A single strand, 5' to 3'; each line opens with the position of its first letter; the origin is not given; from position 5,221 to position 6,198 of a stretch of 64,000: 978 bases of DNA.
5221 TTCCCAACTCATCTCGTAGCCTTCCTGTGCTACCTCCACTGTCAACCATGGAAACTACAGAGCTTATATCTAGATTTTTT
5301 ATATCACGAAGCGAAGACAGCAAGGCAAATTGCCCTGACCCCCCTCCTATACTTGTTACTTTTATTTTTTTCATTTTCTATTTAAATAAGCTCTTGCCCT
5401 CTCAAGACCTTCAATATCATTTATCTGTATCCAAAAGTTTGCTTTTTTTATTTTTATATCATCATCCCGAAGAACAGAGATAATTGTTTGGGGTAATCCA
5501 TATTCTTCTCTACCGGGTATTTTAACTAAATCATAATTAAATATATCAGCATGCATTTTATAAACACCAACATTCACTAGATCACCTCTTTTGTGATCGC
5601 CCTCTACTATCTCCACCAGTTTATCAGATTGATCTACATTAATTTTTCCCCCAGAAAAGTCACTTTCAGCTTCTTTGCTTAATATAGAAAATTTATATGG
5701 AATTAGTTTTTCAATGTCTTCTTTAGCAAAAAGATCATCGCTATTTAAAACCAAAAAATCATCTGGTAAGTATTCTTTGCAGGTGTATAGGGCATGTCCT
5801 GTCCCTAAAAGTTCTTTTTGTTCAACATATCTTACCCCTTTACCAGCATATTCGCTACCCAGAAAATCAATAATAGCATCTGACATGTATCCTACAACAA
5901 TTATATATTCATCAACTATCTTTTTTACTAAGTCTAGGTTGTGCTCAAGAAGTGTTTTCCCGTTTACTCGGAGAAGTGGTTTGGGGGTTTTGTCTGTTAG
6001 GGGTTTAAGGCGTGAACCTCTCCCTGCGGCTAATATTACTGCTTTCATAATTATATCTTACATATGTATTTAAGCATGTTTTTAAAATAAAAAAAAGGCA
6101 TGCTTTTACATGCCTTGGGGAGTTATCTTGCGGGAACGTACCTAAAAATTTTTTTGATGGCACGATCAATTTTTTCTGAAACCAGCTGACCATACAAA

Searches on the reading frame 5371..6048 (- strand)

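Call 46: search_protein_families(library=pfam, proteins=[window:5371-6048:-], max_evalue=0.001)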
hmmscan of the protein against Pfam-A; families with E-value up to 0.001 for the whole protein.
window:5371-6048:- (225 aa): 3 families
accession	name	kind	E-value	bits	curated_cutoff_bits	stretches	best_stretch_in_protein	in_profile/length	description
PF00483.29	NTP_transferase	-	8.2e-17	62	21.2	1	2-195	1-212/245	Nucleotidyl transferase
PF12804.13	NTP_transf_3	-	9.2e-14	52.4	27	1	3-114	1-106/160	MobA-like NTP transferase domain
PF01128.25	IspD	-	6.3e-06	26.5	27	1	2-54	2-53/221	2-C-methyl-D-erythritol 4-phosphate cytidylyltransferase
